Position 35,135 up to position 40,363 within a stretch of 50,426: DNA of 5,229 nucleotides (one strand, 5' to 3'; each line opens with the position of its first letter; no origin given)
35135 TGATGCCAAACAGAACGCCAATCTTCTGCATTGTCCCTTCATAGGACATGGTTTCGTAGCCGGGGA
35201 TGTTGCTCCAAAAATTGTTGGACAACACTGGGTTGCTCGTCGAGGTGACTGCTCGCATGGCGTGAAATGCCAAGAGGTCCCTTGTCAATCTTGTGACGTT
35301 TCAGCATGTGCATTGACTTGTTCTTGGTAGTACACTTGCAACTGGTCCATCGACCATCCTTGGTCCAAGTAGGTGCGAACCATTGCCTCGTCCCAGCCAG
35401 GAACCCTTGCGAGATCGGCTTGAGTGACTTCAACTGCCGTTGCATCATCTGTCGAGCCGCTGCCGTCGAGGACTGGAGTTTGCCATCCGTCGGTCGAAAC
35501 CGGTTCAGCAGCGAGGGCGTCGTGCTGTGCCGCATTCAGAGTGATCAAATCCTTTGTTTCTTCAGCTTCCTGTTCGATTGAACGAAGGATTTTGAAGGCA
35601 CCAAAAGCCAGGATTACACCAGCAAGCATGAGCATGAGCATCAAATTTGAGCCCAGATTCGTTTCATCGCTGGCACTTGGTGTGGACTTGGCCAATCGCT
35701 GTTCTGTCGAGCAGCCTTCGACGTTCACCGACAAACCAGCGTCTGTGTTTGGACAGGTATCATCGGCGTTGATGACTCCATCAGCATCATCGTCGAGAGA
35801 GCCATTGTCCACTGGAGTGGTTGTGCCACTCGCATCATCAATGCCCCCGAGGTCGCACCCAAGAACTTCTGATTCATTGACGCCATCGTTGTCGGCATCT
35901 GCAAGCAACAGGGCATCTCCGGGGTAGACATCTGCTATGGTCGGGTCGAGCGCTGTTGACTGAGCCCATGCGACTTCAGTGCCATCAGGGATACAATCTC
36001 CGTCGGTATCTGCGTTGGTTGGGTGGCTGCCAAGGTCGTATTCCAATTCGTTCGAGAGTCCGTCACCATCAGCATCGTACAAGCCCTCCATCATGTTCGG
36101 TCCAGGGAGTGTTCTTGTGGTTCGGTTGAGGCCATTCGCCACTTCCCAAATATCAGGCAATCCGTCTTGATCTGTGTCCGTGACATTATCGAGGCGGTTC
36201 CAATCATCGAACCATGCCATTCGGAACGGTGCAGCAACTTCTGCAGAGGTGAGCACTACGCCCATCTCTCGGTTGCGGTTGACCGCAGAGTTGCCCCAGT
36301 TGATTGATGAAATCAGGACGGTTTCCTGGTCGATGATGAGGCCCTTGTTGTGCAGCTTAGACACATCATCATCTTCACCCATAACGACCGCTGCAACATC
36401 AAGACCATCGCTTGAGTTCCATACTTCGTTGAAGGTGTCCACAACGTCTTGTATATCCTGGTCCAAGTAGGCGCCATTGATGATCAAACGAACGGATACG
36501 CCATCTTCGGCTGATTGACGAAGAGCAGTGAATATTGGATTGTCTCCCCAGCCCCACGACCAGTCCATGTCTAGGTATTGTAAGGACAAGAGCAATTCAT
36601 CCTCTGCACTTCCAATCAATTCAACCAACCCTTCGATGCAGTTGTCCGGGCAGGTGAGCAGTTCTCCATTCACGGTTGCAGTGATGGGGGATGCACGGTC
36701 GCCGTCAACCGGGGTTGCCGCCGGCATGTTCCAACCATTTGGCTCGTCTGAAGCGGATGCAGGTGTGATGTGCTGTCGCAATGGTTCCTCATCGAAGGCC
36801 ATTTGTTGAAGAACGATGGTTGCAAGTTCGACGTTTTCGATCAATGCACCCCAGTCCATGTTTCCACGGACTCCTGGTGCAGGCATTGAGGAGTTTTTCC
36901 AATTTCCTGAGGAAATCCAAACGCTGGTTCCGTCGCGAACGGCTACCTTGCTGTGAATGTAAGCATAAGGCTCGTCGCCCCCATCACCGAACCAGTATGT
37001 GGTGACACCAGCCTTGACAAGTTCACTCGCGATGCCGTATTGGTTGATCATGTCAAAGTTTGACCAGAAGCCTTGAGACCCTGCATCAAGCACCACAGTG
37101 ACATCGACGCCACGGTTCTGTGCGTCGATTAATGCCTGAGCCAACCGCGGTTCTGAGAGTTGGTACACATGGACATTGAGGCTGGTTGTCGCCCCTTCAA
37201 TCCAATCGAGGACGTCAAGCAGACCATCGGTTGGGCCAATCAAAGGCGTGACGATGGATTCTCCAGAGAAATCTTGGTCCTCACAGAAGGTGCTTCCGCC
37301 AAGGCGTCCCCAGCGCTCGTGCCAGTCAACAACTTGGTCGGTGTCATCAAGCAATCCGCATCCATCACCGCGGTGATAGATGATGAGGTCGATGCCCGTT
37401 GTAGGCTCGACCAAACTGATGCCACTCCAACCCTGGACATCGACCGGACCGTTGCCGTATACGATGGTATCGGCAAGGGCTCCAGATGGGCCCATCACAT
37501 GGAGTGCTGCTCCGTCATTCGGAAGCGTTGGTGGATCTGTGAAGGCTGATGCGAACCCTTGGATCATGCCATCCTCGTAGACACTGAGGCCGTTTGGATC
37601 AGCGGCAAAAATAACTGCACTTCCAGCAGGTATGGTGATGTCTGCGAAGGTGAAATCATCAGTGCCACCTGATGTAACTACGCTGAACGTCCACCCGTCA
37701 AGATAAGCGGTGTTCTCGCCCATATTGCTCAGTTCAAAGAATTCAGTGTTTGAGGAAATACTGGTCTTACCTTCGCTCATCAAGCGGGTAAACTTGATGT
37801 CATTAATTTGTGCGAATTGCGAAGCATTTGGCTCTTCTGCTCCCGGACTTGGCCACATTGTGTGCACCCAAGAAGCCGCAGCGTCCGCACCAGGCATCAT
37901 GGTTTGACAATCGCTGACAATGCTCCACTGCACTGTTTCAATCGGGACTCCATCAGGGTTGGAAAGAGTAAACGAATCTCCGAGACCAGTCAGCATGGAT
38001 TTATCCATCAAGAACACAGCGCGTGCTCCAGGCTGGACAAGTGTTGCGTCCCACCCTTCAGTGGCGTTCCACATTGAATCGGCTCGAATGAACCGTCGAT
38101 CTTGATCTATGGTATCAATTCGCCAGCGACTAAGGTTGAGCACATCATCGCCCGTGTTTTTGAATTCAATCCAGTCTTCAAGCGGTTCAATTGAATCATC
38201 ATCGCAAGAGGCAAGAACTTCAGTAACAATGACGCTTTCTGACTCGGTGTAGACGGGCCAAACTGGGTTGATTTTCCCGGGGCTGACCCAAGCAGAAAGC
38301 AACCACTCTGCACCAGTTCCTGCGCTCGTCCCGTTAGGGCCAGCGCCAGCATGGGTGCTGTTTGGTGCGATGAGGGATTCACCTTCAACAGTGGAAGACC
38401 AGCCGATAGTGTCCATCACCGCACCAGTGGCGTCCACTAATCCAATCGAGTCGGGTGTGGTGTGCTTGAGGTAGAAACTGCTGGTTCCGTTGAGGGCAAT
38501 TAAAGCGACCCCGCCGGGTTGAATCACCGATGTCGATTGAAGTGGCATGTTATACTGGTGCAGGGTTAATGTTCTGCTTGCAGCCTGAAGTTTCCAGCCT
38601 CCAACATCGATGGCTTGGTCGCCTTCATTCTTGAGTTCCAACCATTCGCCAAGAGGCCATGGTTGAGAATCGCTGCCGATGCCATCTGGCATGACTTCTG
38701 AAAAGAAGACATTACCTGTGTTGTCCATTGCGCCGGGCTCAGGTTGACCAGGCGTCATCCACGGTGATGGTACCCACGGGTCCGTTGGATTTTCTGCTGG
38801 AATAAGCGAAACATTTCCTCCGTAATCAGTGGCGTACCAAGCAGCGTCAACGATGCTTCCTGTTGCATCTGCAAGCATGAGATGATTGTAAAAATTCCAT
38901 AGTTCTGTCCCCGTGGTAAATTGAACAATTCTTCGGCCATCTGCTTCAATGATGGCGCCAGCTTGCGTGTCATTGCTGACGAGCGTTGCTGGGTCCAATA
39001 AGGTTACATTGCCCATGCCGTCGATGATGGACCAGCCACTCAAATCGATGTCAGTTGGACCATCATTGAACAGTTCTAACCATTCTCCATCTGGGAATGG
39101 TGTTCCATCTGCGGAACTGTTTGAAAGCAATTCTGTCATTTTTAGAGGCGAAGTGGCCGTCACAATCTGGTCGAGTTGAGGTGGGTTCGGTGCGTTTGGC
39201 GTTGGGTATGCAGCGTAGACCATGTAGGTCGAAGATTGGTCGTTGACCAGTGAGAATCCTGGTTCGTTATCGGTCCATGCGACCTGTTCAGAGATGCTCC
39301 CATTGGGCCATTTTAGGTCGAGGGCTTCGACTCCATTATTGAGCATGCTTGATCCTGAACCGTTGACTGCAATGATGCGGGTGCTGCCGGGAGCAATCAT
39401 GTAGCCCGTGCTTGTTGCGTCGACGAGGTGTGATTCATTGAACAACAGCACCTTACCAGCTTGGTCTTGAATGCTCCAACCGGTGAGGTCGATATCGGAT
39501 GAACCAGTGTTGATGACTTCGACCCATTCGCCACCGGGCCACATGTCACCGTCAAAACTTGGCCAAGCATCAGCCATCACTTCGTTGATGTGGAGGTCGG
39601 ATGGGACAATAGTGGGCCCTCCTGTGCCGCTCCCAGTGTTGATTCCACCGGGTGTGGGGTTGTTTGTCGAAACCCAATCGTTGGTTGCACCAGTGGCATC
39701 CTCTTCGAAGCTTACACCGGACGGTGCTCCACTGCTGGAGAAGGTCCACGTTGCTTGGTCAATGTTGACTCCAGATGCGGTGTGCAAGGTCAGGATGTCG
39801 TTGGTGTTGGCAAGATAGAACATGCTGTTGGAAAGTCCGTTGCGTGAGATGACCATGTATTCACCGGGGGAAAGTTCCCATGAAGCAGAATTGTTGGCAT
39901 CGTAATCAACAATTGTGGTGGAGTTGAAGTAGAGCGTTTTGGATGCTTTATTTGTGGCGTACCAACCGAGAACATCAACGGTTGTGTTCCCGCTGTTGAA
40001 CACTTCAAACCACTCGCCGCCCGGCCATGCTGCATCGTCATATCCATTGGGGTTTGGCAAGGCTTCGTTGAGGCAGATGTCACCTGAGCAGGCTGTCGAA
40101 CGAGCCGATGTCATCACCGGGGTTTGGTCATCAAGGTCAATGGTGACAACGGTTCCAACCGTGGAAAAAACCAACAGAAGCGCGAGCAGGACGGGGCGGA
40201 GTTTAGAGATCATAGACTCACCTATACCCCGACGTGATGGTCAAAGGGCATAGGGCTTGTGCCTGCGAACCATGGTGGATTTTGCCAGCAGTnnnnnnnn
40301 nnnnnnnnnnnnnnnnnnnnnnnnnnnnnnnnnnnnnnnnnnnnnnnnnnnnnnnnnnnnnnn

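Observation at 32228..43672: Co-directional 11.4 kb cluster joining surface OB-fold, LTD/PLD and permease genes to thymidine catabolism: candidate extracellular nucleic-acid scavenging system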

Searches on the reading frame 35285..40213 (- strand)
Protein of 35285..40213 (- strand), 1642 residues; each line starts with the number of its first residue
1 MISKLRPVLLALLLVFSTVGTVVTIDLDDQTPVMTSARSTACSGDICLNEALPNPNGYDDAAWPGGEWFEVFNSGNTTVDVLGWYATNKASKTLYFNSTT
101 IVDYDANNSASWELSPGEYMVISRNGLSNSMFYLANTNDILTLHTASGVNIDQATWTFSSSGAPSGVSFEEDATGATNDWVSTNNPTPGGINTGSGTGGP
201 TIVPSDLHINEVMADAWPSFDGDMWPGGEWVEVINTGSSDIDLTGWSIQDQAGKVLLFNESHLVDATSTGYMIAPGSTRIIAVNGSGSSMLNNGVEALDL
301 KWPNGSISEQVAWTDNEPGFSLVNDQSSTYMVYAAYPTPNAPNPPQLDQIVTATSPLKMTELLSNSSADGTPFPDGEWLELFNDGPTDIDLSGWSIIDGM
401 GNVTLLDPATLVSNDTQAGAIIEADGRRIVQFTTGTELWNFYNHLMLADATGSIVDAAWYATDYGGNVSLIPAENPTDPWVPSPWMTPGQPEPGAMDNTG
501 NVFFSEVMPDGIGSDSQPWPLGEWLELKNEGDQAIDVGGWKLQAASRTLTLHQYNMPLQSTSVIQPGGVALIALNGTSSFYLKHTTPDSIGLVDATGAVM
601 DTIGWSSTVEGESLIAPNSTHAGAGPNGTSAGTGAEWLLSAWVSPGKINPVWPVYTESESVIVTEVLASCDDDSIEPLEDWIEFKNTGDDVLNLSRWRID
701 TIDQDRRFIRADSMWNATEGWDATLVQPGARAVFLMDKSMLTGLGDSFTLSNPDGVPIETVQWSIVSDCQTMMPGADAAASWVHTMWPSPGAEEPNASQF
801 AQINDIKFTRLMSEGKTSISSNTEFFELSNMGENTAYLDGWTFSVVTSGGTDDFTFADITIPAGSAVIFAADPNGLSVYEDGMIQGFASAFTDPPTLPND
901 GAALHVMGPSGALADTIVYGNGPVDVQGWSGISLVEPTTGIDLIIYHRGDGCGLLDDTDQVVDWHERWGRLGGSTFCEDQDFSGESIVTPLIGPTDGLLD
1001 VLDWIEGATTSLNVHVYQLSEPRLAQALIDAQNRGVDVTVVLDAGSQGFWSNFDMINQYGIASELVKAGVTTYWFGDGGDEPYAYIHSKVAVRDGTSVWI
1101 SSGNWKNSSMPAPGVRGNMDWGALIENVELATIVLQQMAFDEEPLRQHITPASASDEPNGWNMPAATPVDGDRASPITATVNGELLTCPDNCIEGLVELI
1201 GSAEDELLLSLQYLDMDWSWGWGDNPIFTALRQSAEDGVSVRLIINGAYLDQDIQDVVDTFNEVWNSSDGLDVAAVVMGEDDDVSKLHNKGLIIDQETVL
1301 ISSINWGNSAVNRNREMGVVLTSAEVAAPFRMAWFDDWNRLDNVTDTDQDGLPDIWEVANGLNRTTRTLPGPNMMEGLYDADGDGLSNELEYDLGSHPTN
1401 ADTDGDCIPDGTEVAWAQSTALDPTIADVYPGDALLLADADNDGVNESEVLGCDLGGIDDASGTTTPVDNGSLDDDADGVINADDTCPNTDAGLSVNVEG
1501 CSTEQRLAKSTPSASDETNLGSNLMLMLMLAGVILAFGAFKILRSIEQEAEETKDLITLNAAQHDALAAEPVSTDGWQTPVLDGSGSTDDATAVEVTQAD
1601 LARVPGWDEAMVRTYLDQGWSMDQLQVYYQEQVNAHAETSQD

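Call 4: search_protein_families(library=pfam, proteins=[window:35285-40213:-], max_evalue=0.01)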
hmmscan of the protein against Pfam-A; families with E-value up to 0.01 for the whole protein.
window:35285-40213:- (1642 aa): 4 families
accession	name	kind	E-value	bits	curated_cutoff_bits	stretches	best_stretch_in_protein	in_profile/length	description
PF00932.25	LTD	-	5.4e-69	229.9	34.3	6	498-606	4-108/109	Lamin Tail Domain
PF13091.12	PLDc_2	-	2.5e-34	118.4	27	2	1196-1331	1-125/132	PLD-like domain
PF18884.5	TSP3_bac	-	0.001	19.3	25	0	1380-1401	1-22/22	Bacterial TSP3 repeat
PF00614.28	PLDc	-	0.0044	17.4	21.9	1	1287-1308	5-26/28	Phospholipase D Active site motif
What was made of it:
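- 35285..40213 (-): 1642-aa type-I surface protein. In order: signal or N-terminal hydrophobic segment, six lamin-tail domains, a dual-HKD PLD-superfamily domain, TSP3 calcium-binding repeats, a C-terminal TM anchor (35588-35644) and a roughly 100-aa cytoplasmic tail. Pfam LTD x6 and PLDc_2 x2 (call 4).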

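Call 5: search_protein_families(library=ncbifam, proteins=[window:35285-40213:-], max_evalue=0.01)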
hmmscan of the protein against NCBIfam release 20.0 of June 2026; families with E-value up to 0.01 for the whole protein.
window:35285-40213:- (1642 aa): 10 families
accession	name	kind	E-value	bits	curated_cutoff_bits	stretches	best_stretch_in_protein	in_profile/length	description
NF038319.1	DISARM_DrmC_I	equivalog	1.2e-24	87.2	133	2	1196-1328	99-225/236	DISARM system phospholipase D-like protein DrmC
NF010492.0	PRK13912.1-3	equivalog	3.7e-11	42.9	297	2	1003-1109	41-144/178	nuclease NucT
NF010491.0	PRK13912.1-2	equivalog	1.1e-06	28.6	225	0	997-1108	37-145/180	nuclease NucT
NF010493.0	PRK13912.1-4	equivalog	1.7e-06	28.1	351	1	1265-1319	92-146/171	nuclease NucT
NF010490.0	PRK13912.1-1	equivalog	9.2e-06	25.8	211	1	1003-1046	37-80/159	nuclease NucT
TIGR04265.1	bac_cardiolipin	equivalog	0.00011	21.4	290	0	1223-1344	343-457/483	cardiolipin synthase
NF053612.1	anchor_PA1041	equivalog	0.00042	20.3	250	1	1474-1513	77-116/236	PA1041 family peptidoglycan-binding anchor lipoprotein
NF008427.0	PRK11263.1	equivalog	0.0014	17.8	281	0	1023-1145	50-167/409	cardiolipin synthase ClsB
NF033765.2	gliding_CglD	equivalog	0.0014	16.5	400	1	1343-1489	174-315/1124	adventurous gliding motility lipoprotein CglD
NF047639.1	throspo3_MtsD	equivalog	0.0079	14.4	800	0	1342-1403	478-532/651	cell-cell cohesion protein MtsD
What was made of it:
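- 35285..40213 (-): NCBIfam DrmC 1.2e-24 and NucT 3.7e-11 (call 5).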

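Call 25: search_solved_structures(query=window:35285-40213:-, max_evalue=0.01, show_alignments=2)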
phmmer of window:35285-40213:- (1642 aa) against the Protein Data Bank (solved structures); distinct sequences matched with E-value up to 0.01: 3.
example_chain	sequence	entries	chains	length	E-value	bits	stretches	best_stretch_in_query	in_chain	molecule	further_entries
1byr_A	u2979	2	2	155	8.7e-08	33.1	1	1000-1048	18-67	PROTEIN (ENDONUCLEASE)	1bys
4ggj_A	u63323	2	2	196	8.7e-05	23.1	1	1273-1342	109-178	Mitochondrial cardiolipin hydrolase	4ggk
9lkx_K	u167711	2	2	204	0.0011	19.5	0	1273-1330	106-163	Mitochondrial cardiolipin hydrolase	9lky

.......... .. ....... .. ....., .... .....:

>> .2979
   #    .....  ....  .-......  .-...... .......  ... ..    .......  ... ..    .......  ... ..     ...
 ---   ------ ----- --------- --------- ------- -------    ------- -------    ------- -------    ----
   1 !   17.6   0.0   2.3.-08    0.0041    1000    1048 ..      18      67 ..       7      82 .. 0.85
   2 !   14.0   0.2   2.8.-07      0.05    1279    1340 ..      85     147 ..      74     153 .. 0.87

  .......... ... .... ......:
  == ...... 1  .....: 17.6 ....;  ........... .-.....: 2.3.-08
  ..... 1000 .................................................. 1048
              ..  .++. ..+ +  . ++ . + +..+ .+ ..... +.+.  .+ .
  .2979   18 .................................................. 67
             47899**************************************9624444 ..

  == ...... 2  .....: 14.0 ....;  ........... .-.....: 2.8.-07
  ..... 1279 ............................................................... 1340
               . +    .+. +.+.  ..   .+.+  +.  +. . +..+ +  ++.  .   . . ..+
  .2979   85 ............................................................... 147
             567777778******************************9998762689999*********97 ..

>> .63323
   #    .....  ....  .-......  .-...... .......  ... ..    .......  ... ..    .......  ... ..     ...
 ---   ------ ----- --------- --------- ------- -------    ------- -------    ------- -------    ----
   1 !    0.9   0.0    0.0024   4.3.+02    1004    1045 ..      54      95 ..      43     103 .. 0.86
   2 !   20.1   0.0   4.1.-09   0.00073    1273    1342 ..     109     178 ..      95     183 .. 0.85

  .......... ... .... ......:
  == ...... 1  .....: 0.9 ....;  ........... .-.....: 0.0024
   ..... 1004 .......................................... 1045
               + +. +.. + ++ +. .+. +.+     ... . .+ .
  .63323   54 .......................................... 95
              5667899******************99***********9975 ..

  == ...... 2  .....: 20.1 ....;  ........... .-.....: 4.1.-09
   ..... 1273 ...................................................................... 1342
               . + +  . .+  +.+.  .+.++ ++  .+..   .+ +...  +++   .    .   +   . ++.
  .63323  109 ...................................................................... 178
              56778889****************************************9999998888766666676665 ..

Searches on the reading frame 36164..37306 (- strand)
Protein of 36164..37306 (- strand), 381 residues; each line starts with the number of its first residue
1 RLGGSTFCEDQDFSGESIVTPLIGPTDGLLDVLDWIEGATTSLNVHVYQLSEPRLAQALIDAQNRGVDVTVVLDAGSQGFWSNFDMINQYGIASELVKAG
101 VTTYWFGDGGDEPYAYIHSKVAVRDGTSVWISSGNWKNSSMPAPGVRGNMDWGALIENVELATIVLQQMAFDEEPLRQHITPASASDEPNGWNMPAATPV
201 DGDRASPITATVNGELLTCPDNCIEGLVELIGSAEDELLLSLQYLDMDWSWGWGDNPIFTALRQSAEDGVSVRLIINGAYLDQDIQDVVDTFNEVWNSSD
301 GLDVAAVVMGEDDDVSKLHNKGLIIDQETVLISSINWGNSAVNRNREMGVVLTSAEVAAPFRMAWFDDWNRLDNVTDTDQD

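Call 72: search_solved_structures(query=A4, max_evalue=1)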
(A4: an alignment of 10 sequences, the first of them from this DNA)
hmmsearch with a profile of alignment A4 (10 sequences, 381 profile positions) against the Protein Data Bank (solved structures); distinct sequences matched with E-value up to 1: 32.
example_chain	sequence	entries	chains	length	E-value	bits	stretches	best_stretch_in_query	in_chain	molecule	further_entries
1byr_A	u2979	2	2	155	3.1e-15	59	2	32-77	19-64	PROTEIN (ENDONUCLEASE)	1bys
4ggj_A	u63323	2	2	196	2e-13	53.1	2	307-375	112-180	Mitochondrial cardiolipin hydrolase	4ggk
9lkx_K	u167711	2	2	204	9.5e-12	47.5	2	311-374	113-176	Mitochondrial cardiolipin hydrolase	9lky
6ehi_A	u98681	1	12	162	1.4e-10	43.7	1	26-140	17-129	Nuclease NucT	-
7e0m_A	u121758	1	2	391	5e-10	41.9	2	229-371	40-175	Phospholipase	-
4h4a_A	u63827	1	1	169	4.2e-06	29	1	27-82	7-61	Mitochondrial cardiolipin hydrolase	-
4gel_A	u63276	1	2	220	8.9e-06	27.9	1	29-82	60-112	Mitochondrial cardiolipin hydrolase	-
4gen_A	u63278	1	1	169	1e-05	27.7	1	30-82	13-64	Mitochondrial cardiolipin hydrolase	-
4gem_A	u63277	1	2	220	1.1e-05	27.6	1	29-82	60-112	Mitochondrial cardiolipin hydrolase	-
1xdo_A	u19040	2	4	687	0.00011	24.2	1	40-177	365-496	Polyphosphate kinase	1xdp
9urj_A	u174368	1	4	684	0.00012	24.2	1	40-176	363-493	Polyphosphate kinase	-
9uri_A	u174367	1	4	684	0.00025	23.1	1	40-176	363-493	Polyphosphate kinase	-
9uuh_A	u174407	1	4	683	0.00038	22.5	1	40-176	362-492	Polyphosphate kinase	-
5lzk_A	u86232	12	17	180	0.00065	21.8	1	32-120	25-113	Protein FAM83B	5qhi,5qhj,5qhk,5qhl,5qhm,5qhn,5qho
8yr5_A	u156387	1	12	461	0.00093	21.2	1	200-333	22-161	CDP-diacylglycerol--serine O-phosphatidyltransferase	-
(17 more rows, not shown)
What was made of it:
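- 36164..37306 (-): Nuc-type HKD catalytic domain (residues 970-1350). The motifs are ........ (36932-36955) and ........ (36329-36352). Lipid-acting enzymes score far worse: PLD1 4e-3 and PssA 9e-4 (call 72).
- On Nuc-type PLD-superfamily nuclease: Profile against PDB: Nuc 3.1e-15, Zucchini 2e-13, NucT 1.4e-10, compared with PssA 9e-4 and PLD1 4e-3 (call 72).
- Closest known: Nuc / NucT / Zucchini clade of PLD-superfamily nucleases. Same: The best sequence-profile matches among solved structures fall in this clade (3e-15 to 1e-10, call 72).
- Its nearest solved relatives are the nucleases Nuc, Zucchini and NucT, about 10 orders of magnitude better than lipid PLDs (call 72).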
